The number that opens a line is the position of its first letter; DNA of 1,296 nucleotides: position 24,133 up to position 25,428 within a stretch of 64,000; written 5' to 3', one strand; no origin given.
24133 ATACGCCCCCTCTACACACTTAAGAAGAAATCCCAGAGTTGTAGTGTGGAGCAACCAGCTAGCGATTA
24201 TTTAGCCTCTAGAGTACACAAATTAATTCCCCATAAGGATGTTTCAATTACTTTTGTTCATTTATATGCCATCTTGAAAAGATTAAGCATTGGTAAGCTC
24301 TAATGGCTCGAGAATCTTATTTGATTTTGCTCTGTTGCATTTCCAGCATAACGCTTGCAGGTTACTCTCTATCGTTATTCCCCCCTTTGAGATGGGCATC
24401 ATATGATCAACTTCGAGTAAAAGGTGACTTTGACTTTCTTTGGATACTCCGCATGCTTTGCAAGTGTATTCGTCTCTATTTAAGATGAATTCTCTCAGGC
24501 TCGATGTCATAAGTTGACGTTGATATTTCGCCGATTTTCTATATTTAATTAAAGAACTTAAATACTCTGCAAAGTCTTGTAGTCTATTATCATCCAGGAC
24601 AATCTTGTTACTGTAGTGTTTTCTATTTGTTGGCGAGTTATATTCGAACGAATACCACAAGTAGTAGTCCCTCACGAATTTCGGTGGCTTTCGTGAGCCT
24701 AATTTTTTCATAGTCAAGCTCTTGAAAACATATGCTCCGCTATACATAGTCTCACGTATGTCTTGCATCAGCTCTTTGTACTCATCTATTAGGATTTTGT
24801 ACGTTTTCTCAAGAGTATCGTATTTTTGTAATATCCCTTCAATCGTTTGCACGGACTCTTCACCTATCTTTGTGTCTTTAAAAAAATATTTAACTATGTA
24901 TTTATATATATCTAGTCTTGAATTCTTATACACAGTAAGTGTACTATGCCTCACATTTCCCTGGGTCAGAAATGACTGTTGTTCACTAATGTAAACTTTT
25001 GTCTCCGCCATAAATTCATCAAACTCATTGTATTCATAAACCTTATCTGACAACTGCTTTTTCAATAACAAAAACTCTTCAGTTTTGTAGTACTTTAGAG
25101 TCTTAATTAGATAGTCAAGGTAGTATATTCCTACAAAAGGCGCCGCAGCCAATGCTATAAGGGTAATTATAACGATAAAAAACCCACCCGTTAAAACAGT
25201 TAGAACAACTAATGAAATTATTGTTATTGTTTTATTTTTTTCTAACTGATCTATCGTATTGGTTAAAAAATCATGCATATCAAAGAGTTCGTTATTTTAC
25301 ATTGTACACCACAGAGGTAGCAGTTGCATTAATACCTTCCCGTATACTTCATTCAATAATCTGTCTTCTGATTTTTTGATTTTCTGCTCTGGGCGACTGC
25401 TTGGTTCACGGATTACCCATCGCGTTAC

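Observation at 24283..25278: AT-rich islet encoding a membrane-tethered HNH nuclease (candidate single-gene defence/abortive-infection module)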

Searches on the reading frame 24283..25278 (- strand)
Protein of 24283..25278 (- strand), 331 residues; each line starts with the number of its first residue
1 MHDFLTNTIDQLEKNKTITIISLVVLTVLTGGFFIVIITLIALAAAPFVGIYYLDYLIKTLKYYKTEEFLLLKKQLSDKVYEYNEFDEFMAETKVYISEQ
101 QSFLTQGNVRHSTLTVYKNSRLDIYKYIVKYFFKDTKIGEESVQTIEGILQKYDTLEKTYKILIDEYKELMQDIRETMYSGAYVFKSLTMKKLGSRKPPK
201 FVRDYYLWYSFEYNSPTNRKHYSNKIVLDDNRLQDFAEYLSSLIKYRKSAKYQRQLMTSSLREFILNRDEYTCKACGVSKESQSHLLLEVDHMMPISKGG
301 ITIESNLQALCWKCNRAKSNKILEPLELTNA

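Call 3: search_protein_families(library=pfam, proteins=[window:24283-25278:-], max_evalue=1)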
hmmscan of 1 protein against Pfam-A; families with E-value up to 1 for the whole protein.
window:24283-25278:- (331 aa): 5 families
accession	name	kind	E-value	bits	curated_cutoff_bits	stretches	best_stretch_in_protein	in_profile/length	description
PF01844.29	HNH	-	2.2e-11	44.2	21.4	1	273-321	1-47/47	HNH endonuclease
PF14279.12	HNH_5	-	2.3e-08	34.3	27.5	1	273-326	1-51/56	HNH endonuclease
PF14735.11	HAUS4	-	0.00044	20.4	25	1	116-176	165-225/235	HAUS augmin-like complex subunit 4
PF09789.14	CC149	-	0.024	14.4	30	0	139-173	130-164/316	Coiled-coil domain-containing protein 149-A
PF02945.21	Endonuclease_7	-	0.026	14.8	23.6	1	252-317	8-62/82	Recombination endonuclease VII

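Call 4: search_protein_families(library=padloc, proteins=[window:24283-25278:-], max_evalue=1)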
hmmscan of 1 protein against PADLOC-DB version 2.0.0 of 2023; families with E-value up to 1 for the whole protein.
window:24283-25278:- (331 aa): 13 families
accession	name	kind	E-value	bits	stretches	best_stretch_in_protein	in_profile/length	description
PDLC03478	REase_II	-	4.4e-08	31.1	1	257-319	96-159/219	Type II restriction enzyme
PDLC00325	PtuB1|PtuB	-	4.3e-06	24.5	1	255-321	36-104/213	Unknown function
PDLC00335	PtuB1|PtuB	-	1.4e-05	22.8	1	257-321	35-101/214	Unknown function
PDLC00350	PtuB1|PtuB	-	7.4e-05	20.8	1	253-321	32-102/224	Unknown function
PDLC00642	ZorE2|ZorE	-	8.3e-05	20.1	1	267-316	210-256/283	HNH endonuclease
PDLC00645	ZorE2|ZorE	-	0.00017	18.8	1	264-318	203-254/375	HNH endonuclease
PDLC03418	REase_II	-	0.00018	18.7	1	273-321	321-372/372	Type II restriction enzyme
PDLC03656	mREase_IV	-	0.0002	19.2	1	261-317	195-254/277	Type IV methyl-directed restriction enzyme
PDLC03431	REase_II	-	0.00042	17.9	1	290-319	178-207/246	Type II restriction enzyme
PDLC02859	DpdF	-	0.00056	16.5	1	265-320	2-54/545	DpdF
PDLC00345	PtuB1|PtuB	-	0.00062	17.4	1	226-321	6-104/223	Unknown function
PDLC00352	PtuB1|PtuB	-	0.0079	13.9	1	256-316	32-94/206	Unknown function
PDLC03662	mREase_IV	-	0.034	10.7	1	260-318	471-534/560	Type IV methyl-directed restriction enzyme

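Call 5: search_protein_families(library=ncbifam, proteins=[window:24283-25278:-], max_evalue=1)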
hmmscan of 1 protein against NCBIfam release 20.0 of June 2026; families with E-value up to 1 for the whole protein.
window:24283-25278:- (331 aa): 3 families
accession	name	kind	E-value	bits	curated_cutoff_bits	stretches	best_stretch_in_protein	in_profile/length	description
NF040563.1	guided_IscB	equivalog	1.2e-12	47.6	175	1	250-323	171-240/314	RNA-guided endonuclease IscB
NF049971.1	CRISPR_Cas9d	exception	0.0025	16.5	375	1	257-321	532-596/986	type II CRISPR RNA-guided endonuclease Cas9d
NF045808.1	PT-DNA_restrict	exception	0.13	11.4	180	1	233-311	139-216/284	phosphorothioated DNA-binding restriction endonuclease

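Call 6: search_protein_families(library=phrogs, proteins=[window:24283-25278:-], max_evalue=1)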
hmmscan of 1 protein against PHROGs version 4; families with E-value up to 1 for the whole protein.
window:24283-25278:- (331 aa): 48 families (the best 25 are shown)
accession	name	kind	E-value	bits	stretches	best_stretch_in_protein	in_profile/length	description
phrog_6050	-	DNA, RNA and nucleotide metabolism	6.7e-16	59.1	1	245-323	286-362/402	HNH endonuclease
phrog_16726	-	DNA, RNA and nucleotide metabolism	1.9e-15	58.4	1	255-328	77-150/308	HNH endonuclease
phrog_1035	-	DNA, RNA and nucleotide metabolism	4.3e-15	57.3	1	225-326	115-218/271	endonuclease VII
phrog_7785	-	DNA, RNA and nucleotide metabolism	7.1e-14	53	1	247-322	47-115/147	HNH endonuclease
phrog_144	-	DNA, RNA and nucleotide metabolism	1.7e-12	48.3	1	252-320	66-134/175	HNH endonuclease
phrog_589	-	DNA, RNA and nucleotide metabolism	1.8e-12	48.4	1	260-321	81-141/179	HNH endonuclease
phrog_8660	-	DNA, RNA and nucleotide metabolism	7.2e-12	46.8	1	218-321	76-179/196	HNH endonuclease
phrog_2214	-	DNA, RNA and nucleotide metabolism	1.2e-11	45.4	1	249-321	172-239/429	HNH endonuclease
phrog_338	-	DNA, RNA and nucleotide metabolism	1.6e-11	45.2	1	255-324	202-265/340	HNH endonuclease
phrog_5956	-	DNA, RNA and nucleotide metabolism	9.6e-11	42.5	1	245-321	34-110/138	HNH endonuclease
phrog_16986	-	unknown function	3.6e-10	40.8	1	254-324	4-71/248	-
phrog_14314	-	DNA, RNA and nucleotide metabolism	6.7e-10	40.7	1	261-320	7-63/252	HNH endonuclease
phrog_1271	-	DNA, RNA and nucleotide metabolism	1.3e-09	38.9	1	259-324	255-321/361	HNH endonuclease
phrog_2118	-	DNA, RNA and nucleotide metabolism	2e-09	38.4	1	216-324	121-227/301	HNH endonuclease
phrog_119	-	DNA, RNA and nucleotide metabolism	2.9e-09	37.2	1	235-326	169-262/443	HNH endonuclease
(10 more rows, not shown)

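Call 7: find_homologous_proteins(query=window:24283-25278:-, max_evalue=0.001)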
Query window:24283-25278:- (331 aa): 505 proteins with E <= 0.001 among 2448 candidates; the best 120 are listed.
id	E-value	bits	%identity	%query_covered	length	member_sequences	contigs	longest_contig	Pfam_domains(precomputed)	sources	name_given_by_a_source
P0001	1.8e-213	726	100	100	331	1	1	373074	PF01844.30,PF14279.13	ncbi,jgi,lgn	-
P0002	1.8e-185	634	88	98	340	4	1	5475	PF01844.30,PF14279.13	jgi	-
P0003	9.6e-139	480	65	98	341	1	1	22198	PF01844.30,PF14279.13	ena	-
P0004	1.0e-130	454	63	98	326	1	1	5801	PF01844.30,PF14279.13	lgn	-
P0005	8.8e-127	441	62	99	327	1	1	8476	PF01844.30,PF14279.13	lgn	-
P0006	1.1e-126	441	61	99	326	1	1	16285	PF01844.30,PF14279.13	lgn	-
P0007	1.3e-126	440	62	97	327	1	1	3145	PF01844.30,PF14279.13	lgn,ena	-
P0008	2.6e-126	439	61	100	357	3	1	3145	PF01844.30,PF14279.13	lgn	-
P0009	5.2e-126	438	63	98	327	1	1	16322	PF01844.30,PF14279.13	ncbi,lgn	-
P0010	1.1e-125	437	62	98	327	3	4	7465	PF01844.30,PF14279.13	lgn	-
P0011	4.8e-125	435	62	98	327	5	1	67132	PF01844.30,PF14279.13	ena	-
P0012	5.1e-125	435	62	98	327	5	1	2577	PF01844.30,PF14279.13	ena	-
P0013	6.7e-125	435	61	98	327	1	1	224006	PF01844.30,PF14279.13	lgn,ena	-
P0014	8.7e-125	434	68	81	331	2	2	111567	PF01844.30,PF14279.13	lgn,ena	-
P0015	1.1e-124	434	62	98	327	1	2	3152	PF01844.30,PF14279.13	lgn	-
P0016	2.6e-124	433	61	98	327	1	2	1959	PF01844.30,PF14279.13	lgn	-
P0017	7.9e-124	431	67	80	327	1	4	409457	PF01844.30,PF14279.13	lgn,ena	-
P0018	8.6e-124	431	67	80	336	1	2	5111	PF01844.30,PF14279.13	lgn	-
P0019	3.0e-123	429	62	98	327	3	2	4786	PF01844.30,PF14279.13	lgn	-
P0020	3.7e-123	429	59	100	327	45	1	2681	PF01844.30,PF14279.13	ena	-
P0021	4.7e-123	429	60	99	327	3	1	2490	PF01844.30,PF14279.13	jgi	-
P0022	1.0e-122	428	61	98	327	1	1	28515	PF01844.30,PF14279.13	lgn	-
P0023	2.1e-122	427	60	98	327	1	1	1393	PF01844.30,PF14279.13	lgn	-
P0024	2.7e-122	426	60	98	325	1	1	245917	PF01844.30,PF14279.13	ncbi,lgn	-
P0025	6.9e-122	425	59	98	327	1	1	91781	PF01844.30,PF14279.13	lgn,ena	-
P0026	1.3e-121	424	60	98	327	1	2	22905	PF01844.30,PF14279.13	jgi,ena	jgi:hypothetical protein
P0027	3.1e-121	423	64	92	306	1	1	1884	PF01844.30,PF14279.13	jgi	jgi:hypothetical protein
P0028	2.6e-120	420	59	98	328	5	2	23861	PF01844.30,PF14279.13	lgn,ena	-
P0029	8.3e-119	415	59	98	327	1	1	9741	PF01844.30,PF14279.13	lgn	-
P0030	1.0e-118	414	60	98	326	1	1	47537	PF01844.30,PF14279.13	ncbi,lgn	-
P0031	3.2e-118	413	60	97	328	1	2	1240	PF01844.30,PF14279.13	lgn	-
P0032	3.5e-118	413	64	87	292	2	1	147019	PF01844.30,PF14279.13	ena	-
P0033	4.1e-118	412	57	97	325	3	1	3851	PF01844.30,PF14279.13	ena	-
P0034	1.1e-116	408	59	97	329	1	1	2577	PF01844.30,PF14279.13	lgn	-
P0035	5.0e-113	396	63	89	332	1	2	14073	PF01844.30,PF14279.13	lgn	-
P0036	9.5e-109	382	61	88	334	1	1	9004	PF01844.30,PF14279.13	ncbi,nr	ncbi:MAG: HNH endonuclease signature motif containing protein [Candidatus Saccharibacteria bacterium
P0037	2.6e-99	351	60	83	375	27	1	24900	PF01844.30,PF14279.13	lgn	-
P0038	4.1e-99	350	60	83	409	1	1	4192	PF01844.30,PF14279.13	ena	-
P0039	7.0e-99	349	59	83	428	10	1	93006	PF01844.30,PF14279.13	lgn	-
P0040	9.9e-99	349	58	87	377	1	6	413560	PF01844.30,PF14279.13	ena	-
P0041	1.2e-98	349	58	87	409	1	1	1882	PF01844.30,PF14279.13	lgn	-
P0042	1.5e-98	348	58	85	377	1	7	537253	PF01844.30,PF14279.13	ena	-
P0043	1.5e-98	348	60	83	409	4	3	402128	PF01844.30,PF14279.13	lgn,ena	-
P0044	2.3e-98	348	58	85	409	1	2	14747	PF01844.30,PF14279.13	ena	-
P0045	2.5e-98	347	58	85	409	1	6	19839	PF01844.30,PF14279.13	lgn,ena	-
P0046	4.3e-98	347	59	83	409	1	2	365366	PF01844.30,PF14279.13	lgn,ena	-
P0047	4.3e-98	347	59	83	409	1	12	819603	PF01844.30,PF14279.13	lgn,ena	-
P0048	4.3e-98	347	59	83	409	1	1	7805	PF01844.30,PF14279.13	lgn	-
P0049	4.4e-98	347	59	83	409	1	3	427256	PF01844.30,PF14279.13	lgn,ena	-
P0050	1.6e-97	345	58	85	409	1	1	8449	PF01844.30,PF14279.13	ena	-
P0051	1.6e-97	345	57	87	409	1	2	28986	PF01844.30,PF14279.13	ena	-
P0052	2.6e-93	331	53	88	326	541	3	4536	PF01844.30,PF14279.13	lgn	-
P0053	3.8e-80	288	68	55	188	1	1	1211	PF01844.30,PF14279.13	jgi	jgi:predicted restriction endonuclease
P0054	6.8e-79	284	59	66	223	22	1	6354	PF01844.30,PF14279.13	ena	-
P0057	7.4e-48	182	36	86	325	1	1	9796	PF01844.30,PF14279.13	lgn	-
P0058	1.2e-45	174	34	88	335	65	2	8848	PF01844.30,PF14279.13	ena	-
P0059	8.7e-45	172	36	88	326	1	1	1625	PF01844.30,PF14279.13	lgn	-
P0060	2.2e-44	170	37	80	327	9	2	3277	PF01844.30,PF14279.13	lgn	-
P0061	2.6e-44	170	38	79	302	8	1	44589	PF01844.30,PF14279.13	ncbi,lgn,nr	ncbi:HNH endonuclease [Paraclostridium sp. AKS46]|nr:HNH endonuclease [Paraclostridium sp. AKS46]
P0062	2.9e-44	170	35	79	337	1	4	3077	PF01844.30,PF14279.13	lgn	-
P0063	3.5e-44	170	37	79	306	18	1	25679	PF01844.30,PF14279.13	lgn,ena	-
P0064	5.3e-44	169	36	88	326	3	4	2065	PF01844.30,PF14279.13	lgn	-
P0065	8.4e-44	168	39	81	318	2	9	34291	PF01844.30,PF14279.13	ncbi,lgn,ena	-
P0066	5.0e-43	166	44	63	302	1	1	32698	PF01844.30,PF14279.13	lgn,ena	-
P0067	5.0e-43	166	32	92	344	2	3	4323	PF01844.30,PF14279.13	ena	-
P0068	6.5e-43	166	34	88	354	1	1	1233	PF01844.30,PF14279.13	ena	-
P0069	8.6e-43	165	35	83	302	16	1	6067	PF01844.30,PF14279.13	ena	-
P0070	9.6e-43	165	37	88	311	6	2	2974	PF01844.30,PF14279.13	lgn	-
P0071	1.6e-42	164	34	89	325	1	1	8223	PF01844.30,PF14279.13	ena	-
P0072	1.9e-42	164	34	88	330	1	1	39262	PF01844.30,PF14279.13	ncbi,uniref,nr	ncbi:HNH endonuclease [Companilactobacillus hulinensis]|uniref:HNH endonuclease n=1 Tax=Companilacto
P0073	3.0e-42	163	35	87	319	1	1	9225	PF01844.30,PF14279.13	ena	-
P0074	3.2e-42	163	33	88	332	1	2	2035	PF01844.30,PF14279.13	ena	-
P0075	3.3e-42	163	35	83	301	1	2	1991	PF01844.30,PF14279.13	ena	-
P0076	3.5e-42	163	33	92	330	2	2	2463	PF01844.30,PF14279.13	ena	-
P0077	5.0e-42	163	36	87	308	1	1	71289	PF01844.30,PF14279.13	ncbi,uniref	ncbi:HNH endonuclease [Streptococcus sp. H49]|uniref:HNH endonuclease n=1 Tax=Streptococcus huangxia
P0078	9.6e-42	162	35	89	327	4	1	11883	PF01844.30,PF14279.13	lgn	-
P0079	1.2e-41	161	35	82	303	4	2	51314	PF01844.30,PF14279.13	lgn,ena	-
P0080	1.3e-41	161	35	87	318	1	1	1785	PF01844.30,PF14279.13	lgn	-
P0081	1.5e-41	161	34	94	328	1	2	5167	PF01844.30,PF14279.13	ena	-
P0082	2.2e-41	161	41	65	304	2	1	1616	PF01844.30,PF14279.13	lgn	-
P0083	2.6e-41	160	36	79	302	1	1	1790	PF01844.30,PF14279.13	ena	-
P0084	3.2e-41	160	34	90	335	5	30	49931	PF01844.30,PF14279.13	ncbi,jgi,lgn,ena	-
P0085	3.3e-41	160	35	80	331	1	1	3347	PF01844.30,PF14279.13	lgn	-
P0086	3.3e-41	160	35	92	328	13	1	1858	PF01844.30,PF14279.13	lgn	-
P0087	3.4e-41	160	35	86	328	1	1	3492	PF01844.30,PF14279.13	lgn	-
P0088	5.8e-41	159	35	90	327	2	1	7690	PF01844.30,PF14279.13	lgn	-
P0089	6.1e-41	159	36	79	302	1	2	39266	PF01844.30,PF14279.13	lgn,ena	-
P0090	6.6e-41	159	35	85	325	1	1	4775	PF01844.30,PF14279.13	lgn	-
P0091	9.8e-41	158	36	79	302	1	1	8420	PF01844.30,PF14279.13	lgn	-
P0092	9.9e-41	158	35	78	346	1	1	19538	PF01844.30,PF14279.13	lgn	-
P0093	1.1e-40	158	36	88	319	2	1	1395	PF01844.30,PF14279.13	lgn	-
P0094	1.3e-40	158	33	92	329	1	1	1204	PF01844.30,PF14279.13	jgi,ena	-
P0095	1.4e-40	158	35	80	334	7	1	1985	PF01844.30,PF14279.13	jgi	jgi:HNH endonuclease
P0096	2.0e-40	157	34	87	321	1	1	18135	PF01844.30,PF14279.13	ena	-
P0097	2.9e-40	157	33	88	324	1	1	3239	PF01844.30,PF14279.13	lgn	-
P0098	3.1e-40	157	35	87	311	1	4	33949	PF01844.30,PF14279.13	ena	-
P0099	3.4e-40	157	34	87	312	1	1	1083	PF01844.30,PF14279.13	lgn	-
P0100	5.1e-40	156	35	79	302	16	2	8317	PF01844.30,PF14279.13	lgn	-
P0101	8.0e-40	155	36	83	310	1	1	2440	PF01844.30,PF14279.13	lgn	-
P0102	8.1e-40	155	34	88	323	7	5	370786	PF01844.30,PF14279.13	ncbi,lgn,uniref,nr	ncbi:TPA: HNH endonuclease [Streptococcus suis 2651]|uniref:HNH endonuclease n=1 Tax=Streptococcus s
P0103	1.1e-39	155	30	88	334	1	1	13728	PF01844.30,PF14279.13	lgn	-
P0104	1.4e-39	155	33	87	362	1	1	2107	PF01844.30,PF14279.13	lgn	-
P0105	1.6e-39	154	32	83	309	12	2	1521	PF01844.30,PF14279.13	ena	-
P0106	2.6e-39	154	35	84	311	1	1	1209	PF01844.30,PF14279.13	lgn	-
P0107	3.1e-39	153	42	66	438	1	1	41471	PF01844.30,PF14279.13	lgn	-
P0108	3.6e-39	153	35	79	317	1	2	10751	PF01844.30,PF14279.13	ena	-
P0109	4.5e-39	153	36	76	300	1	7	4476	PF01844.30,PF14279.13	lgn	-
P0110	4.8e-39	153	35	84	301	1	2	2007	PF01844.30,PF14279.13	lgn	-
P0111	4.8e-39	153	34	80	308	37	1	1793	PF01844.30,PF14279.13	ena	-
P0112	5.9e-39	153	33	84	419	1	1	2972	PF01844.30,PF14279.13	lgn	-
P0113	7.7e-39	152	35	82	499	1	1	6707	PF01844.30,PF14279.13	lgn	-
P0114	9.0e-39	152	35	88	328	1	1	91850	PF01844.30,PF14279.13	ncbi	ncbi:HNH endonuclease [Enterococcus olivae]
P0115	9.3e-39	152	33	92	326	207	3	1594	PF01844.30,PF14279.13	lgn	-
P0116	1.1e-38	152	33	81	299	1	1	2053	PF01844.30,PF14279.13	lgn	-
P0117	1.2e-38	152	34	89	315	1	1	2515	PF01844.30,PF14279.13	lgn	-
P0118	1.2e-38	151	34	95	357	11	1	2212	PF01844.30,PF14279.13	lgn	-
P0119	1.4e-38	151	31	91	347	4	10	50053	PF01844.30,PF14279.13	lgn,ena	-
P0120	1.5e-38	151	35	86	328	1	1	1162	PF01844.30,PF14279.13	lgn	-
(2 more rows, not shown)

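Call 8: search_solved_structures(query=window:24283-25278:-, max_evalue=1, show_alignments=2)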
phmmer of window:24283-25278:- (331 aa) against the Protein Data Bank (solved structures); distinct sequences matched with E-value up to 1: 13.
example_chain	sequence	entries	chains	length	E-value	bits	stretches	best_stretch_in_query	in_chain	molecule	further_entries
6ghc_A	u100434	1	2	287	0.0064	19.3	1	261-317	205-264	5-methylcytosine-specific restriction enzyme A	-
8w2z_A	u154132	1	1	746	0.019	17.7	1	223-321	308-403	HNH nuclease domain-containing protein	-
8zq9_B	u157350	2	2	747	0.02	17.7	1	223-321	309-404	a protein | HNH nuclease domain-containing protein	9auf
8w2s_A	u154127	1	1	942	0.026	17.3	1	223-321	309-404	HNH nuclease domain-containing protein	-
9lgi_A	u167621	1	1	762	0.031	17.1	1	224-321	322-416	HNH nuclease domain-containing protein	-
4h9d_A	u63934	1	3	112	0.088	15.6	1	273-326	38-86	HNH endonuclease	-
5h0m_A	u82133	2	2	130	0.17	14.6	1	260-319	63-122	HNH endonuclease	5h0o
9k2z_A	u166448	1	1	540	0.33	13.7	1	207-317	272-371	HfmIscB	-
8zdr_C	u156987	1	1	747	0.45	13.2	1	223-321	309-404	a protein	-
9k30_A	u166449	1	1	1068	0.48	13.2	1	244-322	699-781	TbaIscB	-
4ogc_A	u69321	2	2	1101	0.75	12.5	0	272-321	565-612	HNH endonuclease domain protein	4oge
6me0_C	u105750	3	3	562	0.82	12.4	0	225-316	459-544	Maturase reverse transcriptase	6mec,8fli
5zmm_A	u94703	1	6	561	0.89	12.3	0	260-319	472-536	Uncharacterized protein McrA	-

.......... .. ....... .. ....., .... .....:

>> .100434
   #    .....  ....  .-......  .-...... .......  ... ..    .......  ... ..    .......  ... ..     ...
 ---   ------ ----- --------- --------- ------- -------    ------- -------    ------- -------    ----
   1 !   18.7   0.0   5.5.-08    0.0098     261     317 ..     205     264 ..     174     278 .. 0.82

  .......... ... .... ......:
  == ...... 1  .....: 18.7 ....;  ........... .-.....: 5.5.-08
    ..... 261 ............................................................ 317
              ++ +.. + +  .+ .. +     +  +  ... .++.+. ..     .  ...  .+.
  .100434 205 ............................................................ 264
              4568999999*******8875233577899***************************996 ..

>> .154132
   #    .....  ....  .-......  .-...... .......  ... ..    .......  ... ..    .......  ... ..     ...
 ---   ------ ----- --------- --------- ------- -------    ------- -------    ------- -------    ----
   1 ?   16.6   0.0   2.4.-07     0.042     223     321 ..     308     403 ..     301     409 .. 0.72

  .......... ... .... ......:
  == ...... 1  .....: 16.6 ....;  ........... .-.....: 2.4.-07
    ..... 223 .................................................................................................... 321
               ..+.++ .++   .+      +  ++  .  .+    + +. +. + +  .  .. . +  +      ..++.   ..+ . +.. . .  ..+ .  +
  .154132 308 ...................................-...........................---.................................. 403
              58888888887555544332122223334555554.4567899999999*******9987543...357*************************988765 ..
